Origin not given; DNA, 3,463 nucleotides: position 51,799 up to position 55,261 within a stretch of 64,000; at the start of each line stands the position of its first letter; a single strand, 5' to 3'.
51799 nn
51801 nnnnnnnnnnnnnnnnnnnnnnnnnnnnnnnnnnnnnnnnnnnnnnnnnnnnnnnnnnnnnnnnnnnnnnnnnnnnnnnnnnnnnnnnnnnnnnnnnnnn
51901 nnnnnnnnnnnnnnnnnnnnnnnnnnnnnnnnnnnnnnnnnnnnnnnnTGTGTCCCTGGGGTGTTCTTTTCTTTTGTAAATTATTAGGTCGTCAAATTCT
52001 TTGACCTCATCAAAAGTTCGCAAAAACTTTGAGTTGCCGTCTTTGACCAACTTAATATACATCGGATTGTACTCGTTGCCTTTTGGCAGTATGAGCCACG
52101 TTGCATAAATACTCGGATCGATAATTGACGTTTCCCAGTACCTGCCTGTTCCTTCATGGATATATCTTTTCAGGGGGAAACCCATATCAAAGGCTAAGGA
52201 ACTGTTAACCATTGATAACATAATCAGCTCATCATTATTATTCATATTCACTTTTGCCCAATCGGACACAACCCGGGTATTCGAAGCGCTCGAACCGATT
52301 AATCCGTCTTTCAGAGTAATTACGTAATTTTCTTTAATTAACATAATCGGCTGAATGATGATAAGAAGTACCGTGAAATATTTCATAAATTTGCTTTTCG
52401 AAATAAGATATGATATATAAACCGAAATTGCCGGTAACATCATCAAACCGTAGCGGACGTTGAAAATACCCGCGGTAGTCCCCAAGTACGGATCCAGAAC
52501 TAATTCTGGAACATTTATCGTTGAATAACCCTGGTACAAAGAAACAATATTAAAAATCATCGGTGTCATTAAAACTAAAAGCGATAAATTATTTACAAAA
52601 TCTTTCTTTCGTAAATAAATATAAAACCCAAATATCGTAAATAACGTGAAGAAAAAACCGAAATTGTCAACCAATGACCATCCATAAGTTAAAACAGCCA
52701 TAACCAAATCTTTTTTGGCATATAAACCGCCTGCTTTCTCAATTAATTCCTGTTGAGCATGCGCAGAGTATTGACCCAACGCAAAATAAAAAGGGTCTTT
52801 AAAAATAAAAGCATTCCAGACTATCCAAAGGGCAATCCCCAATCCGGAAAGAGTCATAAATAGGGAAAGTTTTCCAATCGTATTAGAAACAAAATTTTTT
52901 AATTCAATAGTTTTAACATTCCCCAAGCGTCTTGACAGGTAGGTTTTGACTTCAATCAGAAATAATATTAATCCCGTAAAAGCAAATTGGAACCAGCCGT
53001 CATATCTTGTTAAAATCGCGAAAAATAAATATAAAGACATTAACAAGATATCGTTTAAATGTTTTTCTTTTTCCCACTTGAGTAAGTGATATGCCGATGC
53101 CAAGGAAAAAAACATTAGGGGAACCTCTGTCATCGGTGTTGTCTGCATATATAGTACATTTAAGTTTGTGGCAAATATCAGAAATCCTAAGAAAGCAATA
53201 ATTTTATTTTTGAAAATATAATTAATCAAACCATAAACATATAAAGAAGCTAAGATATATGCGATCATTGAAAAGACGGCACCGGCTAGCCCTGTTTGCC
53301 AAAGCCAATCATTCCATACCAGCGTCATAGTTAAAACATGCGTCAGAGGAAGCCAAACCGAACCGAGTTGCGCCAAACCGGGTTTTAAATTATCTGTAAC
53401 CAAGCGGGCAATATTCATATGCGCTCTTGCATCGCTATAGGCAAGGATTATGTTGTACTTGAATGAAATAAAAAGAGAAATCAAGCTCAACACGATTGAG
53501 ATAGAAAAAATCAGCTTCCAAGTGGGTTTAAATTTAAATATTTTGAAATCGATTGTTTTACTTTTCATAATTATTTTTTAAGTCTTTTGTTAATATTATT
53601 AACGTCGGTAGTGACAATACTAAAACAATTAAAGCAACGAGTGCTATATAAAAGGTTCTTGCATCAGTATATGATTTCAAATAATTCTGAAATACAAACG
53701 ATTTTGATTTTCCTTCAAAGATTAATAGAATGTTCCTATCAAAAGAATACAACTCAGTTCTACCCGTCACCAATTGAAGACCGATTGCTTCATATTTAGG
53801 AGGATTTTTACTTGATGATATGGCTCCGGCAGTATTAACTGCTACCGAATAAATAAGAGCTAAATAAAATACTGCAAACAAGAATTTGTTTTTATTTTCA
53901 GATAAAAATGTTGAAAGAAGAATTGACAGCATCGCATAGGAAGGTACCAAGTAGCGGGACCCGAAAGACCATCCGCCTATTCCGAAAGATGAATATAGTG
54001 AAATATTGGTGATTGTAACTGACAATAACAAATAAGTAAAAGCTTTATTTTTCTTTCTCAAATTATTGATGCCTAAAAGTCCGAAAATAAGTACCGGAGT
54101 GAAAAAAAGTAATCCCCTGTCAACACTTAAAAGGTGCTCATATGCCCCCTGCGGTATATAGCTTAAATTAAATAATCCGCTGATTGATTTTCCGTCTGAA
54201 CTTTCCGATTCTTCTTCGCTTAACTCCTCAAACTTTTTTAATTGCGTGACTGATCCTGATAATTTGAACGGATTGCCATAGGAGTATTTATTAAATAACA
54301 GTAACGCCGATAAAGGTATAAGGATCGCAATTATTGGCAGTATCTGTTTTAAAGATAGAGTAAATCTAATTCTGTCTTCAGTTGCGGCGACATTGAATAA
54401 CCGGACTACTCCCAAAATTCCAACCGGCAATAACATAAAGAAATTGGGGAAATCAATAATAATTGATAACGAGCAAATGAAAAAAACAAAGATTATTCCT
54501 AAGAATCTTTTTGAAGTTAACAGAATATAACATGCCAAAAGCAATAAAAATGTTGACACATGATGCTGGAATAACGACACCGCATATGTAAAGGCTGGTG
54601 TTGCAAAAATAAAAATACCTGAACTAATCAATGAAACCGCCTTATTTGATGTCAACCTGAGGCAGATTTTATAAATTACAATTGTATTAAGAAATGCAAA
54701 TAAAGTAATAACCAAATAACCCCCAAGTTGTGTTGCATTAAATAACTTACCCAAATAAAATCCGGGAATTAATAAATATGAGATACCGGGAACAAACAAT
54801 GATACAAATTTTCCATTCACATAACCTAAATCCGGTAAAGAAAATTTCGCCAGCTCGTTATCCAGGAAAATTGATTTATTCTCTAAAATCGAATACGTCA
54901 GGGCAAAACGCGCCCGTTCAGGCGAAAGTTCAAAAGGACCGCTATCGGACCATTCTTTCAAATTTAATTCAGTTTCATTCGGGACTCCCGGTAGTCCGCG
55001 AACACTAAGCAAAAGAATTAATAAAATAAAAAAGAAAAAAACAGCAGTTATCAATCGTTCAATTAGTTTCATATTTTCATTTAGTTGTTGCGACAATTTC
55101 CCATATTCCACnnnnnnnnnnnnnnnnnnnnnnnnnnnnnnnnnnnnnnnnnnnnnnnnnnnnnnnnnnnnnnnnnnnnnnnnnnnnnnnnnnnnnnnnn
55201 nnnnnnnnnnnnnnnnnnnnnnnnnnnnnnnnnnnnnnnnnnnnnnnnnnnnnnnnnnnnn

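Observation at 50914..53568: Polytopic GT-C-like membrane domain fused to a GH5 glycoside hydrolase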

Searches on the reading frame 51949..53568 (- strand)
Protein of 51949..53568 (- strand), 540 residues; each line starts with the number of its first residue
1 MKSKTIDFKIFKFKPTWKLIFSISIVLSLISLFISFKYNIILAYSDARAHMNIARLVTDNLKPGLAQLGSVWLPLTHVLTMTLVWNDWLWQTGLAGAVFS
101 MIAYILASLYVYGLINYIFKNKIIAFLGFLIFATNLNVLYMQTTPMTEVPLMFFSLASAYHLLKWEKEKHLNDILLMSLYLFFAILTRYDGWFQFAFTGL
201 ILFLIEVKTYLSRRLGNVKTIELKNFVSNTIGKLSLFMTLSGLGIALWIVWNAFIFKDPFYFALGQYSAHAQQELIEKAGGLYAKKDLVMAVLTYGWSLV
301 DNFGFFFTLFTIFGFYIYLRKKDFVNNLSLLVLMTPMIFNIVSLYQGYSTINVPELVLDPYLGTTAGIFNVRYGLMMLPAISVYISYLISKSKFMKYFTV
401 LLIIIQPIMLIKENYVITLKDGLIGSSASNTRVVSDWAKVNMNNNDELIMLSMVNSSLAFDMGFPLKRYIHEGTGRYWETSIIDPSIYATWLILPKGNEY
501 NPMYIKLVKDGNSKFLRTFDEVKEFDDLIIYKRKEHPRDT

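Call 31: predict_structure(alignment_id=A2)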
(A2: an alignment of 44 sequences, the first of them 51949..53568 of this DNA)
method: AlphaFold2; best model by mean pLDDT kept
length: 540 residues; sequences in the alignment: 44
mean_pLDDT: 90.0   pTM: 0.91
mean pLDDT of the five models: 90.0, 88.5, 88.3, 86.6, 84.7
residues with pLDDT >= 90: 374; 70-90: 133; 50-70: 23; < 50: 10
segments of 3 or more residues with pLDDT < 50: 363-367
pLDDT, mean of each block of 10 residues (from residue 1): 55 87 98 96 92 92 79 83 95 96 98 97 97 97 96 98 97 98 93 96 95 77 90 97 93 87 81 82 90 95 95 95 86 96 91 72 50 93 97 95 94 88 82 92 91 87 93 88 95 89 92 94 94 78
secondary structure, 60 per line:
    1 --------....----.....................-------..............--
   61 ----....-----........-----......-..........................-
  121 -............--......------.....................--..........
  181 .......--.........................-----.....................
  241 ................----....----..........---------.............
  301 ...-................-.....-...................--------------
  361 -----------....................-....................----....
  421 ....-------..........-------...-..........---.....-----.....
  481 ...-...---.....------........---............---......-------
elements in order: H9-12 H17-37 H45-58 H65-68 H74-81 H87-92 H94-119 H122-133 H136-141 H148-168 H171-187 H190-214 H220-256 H261-264 H269-278 H288-303 H305-320 H322-326 H328-346 H372-391 H393-412 H417-424 H432-441 E449-451 H453-462 H476-483 E491-495 H502-509 H513-518 E519-524 E528-533
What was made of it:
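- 51949..52332 (-): aa 413-540: extracytoplasmic alpha/beta domain that also ends the stand-alone family members. D421 is invariant; the IHEGTG motif is conserved in Patescibacteria only. Secondary structure from the model (call 31).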

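Call 34: fold_search(model_id=the predicted structure, library=pdb)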
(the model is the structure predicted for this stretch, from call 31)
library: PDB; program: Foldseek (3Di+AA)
matches with E <= 10: 142; with E <= 0.001: 20
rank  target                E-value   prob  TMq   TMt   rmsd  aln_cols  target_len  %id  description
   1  7zlh_A                1.7e-06  1.00  0.43  0.38  12.2       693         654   13  Cryo-EM structure of C-mannosyltransferase CeDPY19, in apo state, bound to CMT2-Fab and anti-Fab nanobody (released 2023-01-11)
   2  7oci_F                2.5e-06  1.00  0.47  0.41  12.9       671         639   10  Cryo-EM structure of yeast Ost6p containing oligosaccharyltransferase complex (released 2022-02-16)
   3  9n9j_I                2.9e-06  1.00  0.53  0.43  14.3       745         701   11  Structure of a GRP94 folding intermediate engaged with a CCDC134- and FKBP11-bound secretory translocon (released 2025-11-19)
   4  7zli_A                5.2e-06  1.00  0.42  0.37  11.3       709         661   12  Cryo-EM structure of C-mannosyltransferase CeDPY19, in complex with Dol25-P-Man and bound to CMT2-Fab and anti-Fab nan (released 2023-01-11)
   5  8agb_A                6.1e-06  1.00  0.49  0.43  13.0       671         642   11  Structure of yeast oligosaccharylransferase complex with lipid-linked oligosaccharide bound (released 2022-12-07)
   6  8age_A                6.4e-06  1.00  0.47  0.41  12.1       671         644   10  Structure of yeast oligosaccharylransferase complex with acceptor peptide bound (released 2022-12-07)
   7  6ezn_F                6.9e-06  1.00  0.54  0.46  12.4       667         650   11  Cryo-EM structure of the yeast oligosaccharyltransferase (OST) complex (released 2018-01-17)
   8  6ftg_5                1.5e-05  1.00  0.51  0.44  15.2       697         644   13  Subtomogram average of OST-containing ribosome-translocon complexes from canine rough microsomal membranes (released 2018-03-21)
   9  7zlg_A                1.5e-05  1.00  0.42  0.37  12.1       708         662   12  Cryo-EM structure of C-mannosyltransferase CeDPY19, in complex with acceptor peptide and bound to CMT2-Fab and anti-Fa (released 2023-01-11)
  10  8b6l_I                1.7e-05  1.00  0.52  0.42  14.3       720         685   10  Subtomogram average of the human Sec61-TRAP-OSTA-translocon (released 2022-12-07)
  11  8pn9_A                1.7e-05  1.00  0.48  0.42  13.4       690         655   10  Structure of human oligosaccharyltransferase OST-A complex bound to NGI-1 (released 2024-05-08)
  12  6s7o_A                4.1e-05  1.00  0.54  0.46  12.8       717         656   11  Cryo-EM structure of human oligosaccharyltransferase complex OST-A (released 2019-12-18)
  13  5f15                  4.2e-05  1.00  0.53  0.53   9.2       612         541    9  Crystal Structure of ArnT from Cupriavidus metallidurans bound to Undecaprenyl phosphate (released 2016-02-17)
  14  9s6t_A                1.1e-04  1.00  0.49  0.53   8.0       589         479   11  Ternary cryo-EM structure of chicken ALG12 with Dol25-PP-GlcNAc2Man7, Dol25-P-Man, and Fab (released 2026-03-18)
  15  7e9s_A                1.4e-04  1.00  0.46  0.31  12.8       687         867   12  Archaeal oligosaccharyltransferase AglB from Archaeoglobus fulgidus in complex with an inhibitory peptide and a dolich (released 2021-09-08)
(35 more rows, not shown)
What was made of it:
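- On GT-C fold glycosyltransferases: Transporters have probability <0.1 (call 34).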

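Call 57: search_solved_structures(query=A2, max_evalue=10, show_alignments=2)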
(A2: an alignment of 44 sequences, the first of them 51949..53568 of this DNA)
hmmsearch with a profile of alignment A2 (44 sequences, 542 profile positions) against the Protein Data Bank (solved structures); distinct sequences matched with E-value up to 10: 1.
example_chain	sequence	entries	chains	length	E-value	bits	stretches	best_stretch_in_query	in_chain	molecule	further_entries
5hi8_A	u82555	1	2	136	2.2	10.2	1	465-499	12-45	Antenna protein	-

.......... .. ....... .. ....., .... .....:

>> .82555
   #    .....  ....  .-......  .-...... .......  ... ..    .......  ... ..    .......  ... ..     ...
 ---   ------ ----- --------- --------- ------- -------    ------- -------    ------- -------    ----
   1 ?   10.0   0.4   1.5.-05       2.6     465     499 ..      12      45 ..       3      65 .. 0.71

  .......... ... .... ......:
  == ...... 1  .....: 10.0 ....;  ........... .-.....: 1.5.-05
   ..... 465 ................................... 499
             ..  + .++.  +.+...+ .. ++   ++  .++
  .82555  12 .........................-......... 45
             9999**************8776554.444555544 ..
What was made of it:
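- On Pfam PMT_2 / CAZy GT39-GT83-type families: Profile searches hit no solved ArnT or PMT sequence (call 57).
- Closest known: Three-component extracytoplasmic glycosylation systems. Different: The GT-C family itself hits no solved GT-C by sequence (call 57).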

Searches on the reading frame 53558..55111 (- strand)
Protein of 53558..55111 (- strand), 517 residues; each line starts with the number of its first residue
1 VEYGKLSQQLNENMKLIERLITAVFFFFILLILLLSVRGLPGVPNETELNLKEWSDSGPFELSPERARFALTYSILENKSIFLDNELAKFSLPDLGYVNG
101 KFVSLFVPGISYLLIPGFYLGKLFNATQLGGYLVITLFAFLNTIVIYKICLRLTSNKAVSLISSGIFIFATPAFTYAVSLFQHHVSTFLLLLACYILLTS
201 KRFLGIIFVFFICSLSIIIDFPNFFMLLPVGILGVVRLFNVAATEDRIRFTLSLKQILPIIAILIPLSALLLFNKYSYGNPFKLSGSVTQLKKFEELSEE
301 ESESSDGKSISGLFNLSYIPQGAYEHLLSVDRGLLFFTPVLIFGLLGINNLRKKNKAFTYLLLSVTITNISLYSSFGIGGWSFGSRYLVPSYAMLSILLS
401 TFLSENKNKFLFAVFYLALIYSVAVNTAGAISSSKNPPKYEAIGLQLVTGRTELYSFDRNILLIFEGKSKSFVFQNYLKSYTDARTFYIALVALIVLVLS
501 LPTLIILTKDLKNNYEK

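Call 5: search_protein_families(library=pfam, proteins=[window:53558-55111:-], max_evalue=0.01)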
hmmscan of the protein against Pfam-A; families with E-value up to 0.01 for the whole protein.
window:53558-55111:- (517 aa): 0 families

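Call 6: search_protein_families(library=ncbifam, proteins=[window:53558-55111:-], max_evalue=0.01)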
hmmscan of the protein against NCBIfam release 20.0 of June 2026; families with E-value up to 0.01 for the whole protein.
window:53558-55111:- (517 aa): 1 family
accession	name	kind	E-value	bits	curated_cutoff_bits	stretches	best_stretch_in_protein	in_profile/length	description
NF047440.1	LA3751_2_3_fam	subfamily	5.6e-16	58.4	200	1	95-435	70-391/460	LA_3751/LA_3752 family putative glycosyltransferase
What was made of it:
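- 53558..55111 (-): Upstream partner 'polyA': a 517-aa polytopic protein that is a remote GT-C paralogue. Its stop codon overlaps the fusion's start by 11 nt. NCBIfam LA_3751/LA_3752 putative GT, 5.6e-16, below cutoff (call 6).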

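Call 56: search_solved_structures(query=A3, max_evalue=10)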
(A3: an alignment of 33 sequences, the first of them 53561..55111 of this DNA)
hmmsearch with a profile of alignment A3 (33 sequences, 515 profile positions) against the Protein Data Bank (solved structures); distinct sequences matched with E-value up to 10: 2.
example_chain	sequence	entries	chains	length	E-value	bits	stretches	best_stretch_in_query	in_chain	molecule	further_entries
3a0o_A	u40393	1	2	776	3.9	9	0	364-395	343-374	Oligo alginate lyase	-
3afl_A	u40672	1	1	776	3.9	9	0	364-395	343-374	Oligo alginate lyase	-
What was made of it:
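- Tried and rejected: Profile searches of the GT-C family (A2) and the polyA family (A3) against PDB sequences found nothing (calls 56, 57).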
